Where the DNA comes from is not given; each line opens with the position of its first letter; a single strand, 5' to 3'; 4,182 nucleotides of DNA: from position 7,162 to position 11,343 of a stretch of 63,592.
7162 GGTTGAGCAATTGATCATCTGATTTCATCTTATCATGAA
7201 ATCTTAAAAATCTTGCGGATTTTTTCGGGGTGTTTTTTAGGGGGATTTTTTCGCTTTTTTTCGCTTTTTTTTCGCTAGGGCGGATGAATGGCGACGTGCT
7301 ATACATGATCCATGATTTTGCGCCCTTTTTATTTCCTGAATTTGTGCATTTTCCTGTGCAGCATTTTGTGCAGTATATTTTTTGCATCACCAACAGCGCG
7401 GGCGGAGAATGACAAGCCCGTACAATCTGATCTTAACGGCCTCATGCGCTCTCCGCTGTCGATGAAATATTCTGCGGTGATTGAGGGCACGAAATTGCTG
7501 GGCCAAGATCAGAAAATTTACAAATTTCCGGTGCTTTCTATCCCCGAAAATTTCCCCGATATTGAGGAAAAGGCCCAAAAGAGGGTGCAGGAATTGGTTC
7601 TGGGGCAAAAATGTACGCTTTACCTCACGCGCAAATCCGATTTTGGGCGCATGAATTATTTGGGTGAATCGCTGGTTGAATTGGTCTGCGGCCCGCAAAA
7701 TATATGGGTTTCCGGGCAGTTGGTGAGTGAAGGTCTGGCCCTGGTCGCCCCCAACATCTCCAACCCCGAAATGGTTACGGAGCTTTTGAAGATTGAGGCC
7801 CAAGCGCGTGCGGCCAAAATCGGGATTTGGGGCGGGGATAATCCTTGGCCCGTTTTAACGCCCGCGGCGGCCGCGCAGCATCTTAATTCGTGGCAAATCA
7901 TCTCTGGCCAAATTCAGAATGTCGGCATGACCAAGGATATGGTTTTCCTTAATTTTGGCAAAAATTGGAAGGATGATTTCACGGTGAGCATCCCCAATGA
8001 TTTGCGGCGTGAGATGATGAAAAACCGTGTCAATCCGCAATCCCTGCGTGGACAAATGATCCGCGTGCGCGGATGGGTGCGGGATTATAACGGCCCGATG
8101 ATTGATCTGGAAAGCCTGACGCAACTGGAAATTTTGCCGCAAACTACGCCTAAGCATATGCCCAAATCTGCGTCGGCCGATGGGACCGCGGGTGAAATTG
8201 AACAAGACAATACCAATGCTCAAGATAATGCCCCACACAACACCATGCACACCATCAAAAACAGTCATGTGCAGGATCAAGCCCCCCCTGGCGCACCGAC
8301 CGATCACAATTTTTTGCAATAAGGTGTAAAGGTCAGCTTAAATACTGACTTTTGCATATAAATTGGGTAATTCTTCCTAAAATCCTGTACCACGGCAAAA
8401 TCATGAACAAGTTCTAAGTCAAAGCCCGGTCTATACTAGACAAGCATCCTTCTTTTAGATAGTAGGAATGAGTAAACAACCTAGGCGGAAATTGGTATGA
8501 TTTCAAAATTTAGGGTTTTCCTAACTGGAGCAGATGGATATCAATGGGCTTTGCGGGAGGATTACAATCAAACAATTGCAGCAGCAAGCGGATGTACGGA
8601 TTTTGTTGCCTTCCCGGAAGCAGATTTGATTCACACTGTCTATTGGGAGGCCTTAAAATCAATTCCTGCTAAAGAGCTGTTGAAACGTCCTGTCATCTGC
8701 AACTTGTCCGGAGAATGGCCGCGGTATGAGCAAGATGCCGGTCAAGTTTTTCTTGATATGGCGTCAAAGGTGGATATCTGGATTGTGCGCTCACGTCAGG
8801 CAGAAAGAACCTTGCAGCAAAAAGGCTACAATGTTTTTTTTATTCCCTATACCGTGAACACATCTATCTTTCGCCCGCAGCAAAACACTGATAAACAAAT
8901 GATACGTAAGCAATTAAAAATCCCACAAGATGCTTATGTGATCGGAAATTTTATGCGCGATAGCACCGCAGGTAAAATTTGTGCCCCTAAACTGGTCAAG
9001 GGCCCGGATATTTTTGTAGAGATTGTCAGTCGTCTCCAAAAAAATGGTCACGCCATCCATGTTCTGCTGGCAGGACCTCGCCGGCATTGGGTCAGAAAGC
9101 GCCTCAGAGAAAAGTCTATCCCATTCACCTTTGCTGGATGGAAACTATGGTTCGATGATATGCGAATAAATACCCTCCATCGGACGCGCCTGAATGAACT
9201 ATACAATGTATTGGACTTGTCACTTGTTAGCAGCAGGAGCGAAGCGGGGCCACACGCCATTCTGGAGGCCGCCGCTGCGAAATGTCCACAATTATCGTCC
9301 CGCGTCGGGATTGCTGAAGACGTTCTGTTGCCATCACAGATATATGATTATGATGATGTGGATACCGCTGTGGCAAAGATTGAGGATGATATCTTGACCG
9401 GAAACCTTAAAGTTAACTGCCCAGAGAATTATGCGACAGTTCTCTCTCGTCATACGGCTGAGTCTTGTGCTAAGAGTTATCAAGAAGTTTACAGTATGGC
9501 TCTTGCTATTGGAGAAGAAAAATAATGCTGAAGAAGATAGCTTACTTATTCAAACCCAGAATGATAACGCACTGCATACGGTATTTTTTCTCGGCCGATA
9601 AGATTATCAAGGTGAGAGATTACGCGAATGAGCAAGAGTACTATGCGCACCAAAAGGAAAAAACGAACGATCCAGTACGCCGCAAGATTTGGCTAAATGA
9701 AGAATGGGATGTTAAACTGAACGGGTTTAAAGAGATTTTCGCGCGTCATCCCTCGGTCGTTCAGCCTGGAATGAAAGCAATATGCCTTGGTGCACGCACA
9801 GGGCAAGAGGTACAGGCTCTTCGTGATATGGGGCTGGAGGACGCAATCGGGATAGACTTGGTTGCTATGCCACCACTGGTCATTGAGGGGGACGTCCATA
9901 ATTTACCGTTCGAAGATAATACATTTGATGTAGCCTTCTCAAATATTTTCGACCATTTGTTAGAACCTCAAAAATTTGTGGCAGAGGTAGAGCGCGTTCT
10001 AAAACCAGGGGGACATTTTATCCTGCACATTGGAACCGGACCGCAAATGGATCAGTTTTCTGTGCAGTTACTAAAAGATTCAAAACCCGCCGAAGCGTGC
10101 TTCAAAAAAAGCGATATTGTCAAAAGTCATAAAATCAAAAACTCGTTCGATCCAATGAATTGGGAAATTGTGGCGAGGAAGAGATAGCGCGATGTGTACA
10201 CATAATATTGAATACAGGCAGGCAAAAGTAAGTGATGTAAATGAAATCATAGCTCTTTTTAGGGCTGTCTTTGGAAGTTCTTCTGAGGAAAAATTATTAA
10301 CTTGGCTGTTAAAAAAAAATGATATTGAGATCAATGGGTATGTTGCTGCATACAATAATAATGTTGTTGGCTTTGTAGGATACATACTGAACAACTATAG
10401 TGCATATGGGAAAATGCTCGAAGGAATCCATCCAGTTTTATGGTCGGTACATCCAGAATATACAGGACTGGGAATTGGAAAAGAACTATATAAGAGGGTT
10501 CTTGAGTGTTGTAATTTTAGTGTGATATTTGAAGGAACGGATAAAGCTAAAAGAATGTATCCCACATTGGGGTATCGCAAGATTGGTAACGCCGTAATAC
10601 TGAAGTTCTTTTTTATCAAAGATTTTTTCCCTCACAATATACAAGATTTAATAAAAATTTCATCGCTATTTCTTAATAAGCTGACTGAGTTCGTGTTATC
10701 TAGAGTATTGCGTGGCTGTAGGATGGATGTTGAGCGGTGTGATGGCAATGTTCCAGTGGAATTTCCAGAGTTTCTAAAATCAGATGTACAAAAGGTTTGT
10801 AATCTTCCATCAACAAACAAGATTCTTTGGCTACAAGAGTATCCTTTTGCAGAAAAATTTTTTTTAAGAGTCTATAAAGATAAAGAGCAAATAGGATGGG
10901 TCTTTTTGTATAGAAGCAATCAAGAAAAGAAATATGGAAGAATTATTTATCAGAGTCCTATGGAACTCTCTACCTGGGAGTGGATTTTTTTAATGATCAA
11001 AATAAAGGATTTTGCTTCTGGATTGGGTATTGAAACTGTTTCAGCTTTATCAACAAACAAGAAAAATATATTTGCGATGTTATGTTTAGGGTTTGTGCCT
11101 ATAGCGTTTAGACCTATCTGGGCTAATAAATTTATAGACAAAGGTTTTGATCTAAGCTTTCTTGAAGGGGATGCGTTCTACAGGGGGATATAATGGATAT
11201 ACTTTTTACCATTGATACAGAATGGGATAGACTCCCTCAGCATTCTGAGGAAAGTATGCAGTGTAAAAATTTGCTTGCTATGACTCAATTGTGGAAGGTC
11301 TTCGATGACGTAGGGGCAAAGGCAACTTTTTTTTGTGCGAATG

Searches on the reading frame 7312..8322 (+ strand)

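Call 27: search_protein_families(library=pfam, proteins=[window:7312-8322:+], max_evalue=0.00001)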
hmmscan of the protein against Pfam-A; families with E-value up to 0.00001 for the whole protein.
window:7312-8322:+ (336 aa): 1 family
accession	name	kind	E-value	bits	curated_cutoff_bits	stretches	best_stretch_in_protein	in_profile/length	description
PF00565.23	SNase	-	4.7e-07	30.7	21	1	86-173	24-105/107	Staphylococcal nuclease homologue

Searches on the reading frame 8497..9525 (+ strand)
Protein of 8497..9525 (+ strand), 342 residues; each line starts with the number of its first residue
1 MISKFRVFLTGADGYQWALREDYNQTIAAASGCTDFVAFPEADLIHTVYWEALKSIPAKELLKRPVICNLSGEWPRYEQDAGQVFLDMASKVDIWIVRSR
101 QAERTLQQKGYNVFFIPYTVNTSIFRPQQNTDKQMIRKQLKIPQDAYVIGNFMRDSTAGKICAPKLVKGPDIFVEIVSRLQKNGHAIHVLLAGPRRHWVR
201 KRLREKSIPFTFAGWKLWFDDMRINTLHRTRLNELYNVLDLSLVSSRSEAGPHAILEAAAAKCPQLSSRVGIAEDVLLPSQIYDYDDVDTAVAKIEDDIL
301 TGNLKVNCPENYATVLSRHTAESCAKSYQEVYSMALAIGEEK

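Call 27: search_protein_families(library=pfam, proteins=[window:8497-9525:+], max_evalue=0.00001)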
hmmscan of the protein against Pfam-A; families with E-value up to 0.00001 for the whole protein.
window:8497-9525:+ (342 aa): 2 families
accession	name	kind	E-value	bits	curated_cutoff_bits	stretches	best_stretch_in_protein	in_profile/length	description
PF13692.12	Glyco_trans_1_4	-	3.3e-09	37.6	27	1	166-274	13-113/142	Glycosyl transferases group 1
PF00534.26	Glycos_transf_1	-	5.1e-09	36.3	26.4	1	167-298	27-155/172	Glycosyl transferases group 1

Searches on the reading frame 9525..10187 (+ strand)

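Call 27: search_protein_families(library=pfam, proteins=[window:9525-10187:+], max_evalue=0.00001)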
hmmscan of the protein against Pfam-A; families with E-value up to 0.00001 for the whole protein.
window:9525-10187:+ (220 aa): 4 families
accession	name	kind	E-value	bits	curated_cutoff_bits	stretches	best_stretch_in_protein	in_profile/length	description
PF08241.18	Methyltransf_11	-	4.2e-15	56.6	21.2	1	88-167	3-95/95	Methyltransferase domain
PF13649.12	Methyltransf_25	-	2.1e-09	38.4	27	1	119-163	50-97/97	Methyltransferase domain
PF13847.12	Methyltransf_31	-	6.7e-09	36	27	1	120-179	59-119/145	Methyltransferase domain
PF05148.21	Methyltransf_8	-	4.9e-07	30.3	27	1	105-166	94-155/219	Hypothetical methyltransferase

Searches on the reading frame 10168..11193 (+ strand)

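Call 27: search_protein_families(library=pfam, proteins=[window:10168-11193:+], max_evalue=0.00001)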
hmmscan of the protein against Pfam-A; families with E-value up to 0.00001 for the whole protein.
window:10168-11193:+ (341 aa): 3 families
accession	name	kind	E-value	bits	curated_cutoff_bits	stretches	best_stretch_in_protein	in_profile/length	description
PF00583.31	Acetyltransf_1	-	6e-09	36.6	20.7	1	37-115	18-88/116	Acetyltransferase (GNAT) family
PF13508.13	Acetyltransf_7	-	1.2e-08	35.6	27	1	58-137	6-83/84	Acetyltransferase (GNAT) domain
PF13527.13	Acetyltransf_9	-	1.2e-08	35.4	25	1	15-115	1-101/127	Acetyltransferase (GNAT) domain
